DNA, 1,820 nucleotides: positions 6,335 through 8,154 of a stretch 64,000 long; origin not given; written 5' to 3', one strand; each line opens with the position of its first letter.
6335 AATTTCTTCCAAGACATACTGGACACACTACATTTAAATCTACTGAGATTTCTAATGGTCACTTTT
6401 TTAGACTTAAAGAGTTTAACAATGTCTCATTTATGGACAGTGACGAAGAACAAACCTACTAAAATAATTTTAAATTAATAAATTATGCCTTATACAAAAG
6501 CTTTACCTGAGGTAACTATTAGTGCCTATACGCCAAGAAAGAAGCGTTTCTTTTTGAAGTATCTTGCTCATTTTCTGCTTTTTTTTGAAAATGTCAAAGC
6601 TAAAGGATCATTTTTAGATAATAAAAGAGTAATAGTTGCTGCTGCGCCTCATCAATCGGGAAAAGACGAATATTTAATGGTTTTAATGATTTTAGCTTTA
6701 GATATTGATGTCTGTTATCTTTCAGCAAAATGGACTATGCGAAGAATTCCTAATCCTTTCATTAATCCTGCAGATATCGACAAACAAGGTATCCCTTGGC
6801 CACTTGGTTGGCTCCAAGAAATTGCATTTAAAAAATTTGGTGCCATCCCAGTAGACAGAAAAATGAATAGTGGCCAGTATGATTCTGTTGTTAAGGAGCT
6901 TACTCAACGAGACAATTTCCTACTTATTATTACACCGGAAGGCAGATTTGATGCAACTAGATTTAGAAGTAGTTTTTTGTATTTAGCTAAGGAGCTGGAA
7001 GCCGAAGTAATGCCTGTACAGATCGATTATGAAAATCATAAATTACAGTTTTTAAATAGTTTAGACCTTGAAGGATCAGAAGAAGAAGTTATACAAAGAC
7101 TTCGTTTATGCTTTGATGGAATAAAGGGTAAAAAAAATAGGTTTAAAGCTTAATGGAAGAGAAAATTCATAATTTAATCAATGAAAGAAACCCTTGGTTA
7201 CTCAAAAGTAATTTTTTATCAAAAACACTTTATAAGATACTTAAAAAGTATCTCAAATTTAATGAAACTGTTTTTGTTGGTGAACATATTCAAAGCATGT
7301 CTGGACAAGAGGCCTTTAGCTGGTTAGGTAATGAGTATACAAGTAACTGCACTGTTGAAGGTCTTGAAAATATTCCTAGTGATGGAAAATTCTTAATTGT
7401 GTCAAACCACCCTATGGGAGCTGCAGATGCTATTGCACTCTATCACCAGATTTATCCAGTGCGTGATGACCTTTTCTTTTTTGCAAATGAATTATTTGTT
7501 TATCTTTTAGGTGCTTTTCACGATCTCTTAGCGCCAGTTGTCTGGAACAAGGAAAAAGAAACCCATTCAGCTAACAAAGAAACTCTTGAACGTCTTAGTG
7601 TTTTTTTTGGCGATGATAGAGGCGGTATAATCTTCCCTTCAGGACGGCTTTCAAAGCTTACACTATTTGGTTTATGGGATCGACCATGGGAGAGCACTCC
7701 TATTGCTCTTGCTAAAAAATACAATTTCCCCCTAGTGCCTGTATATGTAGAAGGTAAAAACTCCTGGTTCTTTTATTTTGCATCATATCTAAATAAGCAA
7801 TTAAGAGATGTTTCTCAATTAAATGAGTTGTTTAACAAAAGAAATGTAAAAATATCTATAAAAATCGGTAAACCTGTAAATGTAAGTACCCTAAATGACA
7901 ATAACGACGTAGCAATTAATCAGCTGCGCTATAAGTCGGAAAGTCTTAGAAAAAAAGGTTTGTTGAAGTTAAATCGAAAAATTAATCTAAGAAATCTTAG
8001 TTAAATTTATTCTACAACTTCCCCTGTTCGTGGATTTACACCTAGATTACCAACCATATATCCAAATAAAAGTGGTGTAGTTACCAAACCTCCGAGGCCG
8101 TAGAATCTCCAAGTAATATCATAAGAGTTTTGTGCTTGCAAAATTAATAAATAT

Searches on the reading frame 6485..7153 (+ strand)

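Call 22: search_protein_families(library=pfam, proteins=[window:6485-7153:+], max_evalue=0.01)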
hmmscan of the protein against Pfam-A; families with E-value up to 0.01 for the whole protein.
window:6485-7153:+ (222 aa): 1 family
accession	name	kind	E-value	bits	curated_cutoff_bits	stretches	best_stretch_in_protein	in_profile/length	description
PF01553.26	Acyltransferase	-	4.6e-06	26.9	23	1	74-180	26-131/132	Acyltransferase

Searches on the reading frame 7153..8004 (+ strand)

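Call 22: search_protein_families(library=pfam, proteins=[window:7153-8004:+], max_evalue=0.01)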
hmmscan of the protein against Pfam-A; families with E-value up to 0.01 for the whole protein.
window:7153-8004:+ (283 aa): 2 families
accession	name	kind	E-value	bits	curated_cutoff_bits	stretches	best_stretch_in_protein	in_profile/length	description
PF19576.4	Acyltransf_2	-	1.2e-17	64.2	27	1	20-271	12-258/266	Acyltransferase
PF01553.26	Acyltransferase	-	4.2e-09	36.7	23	1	66-199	2-131/132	Acyltransferase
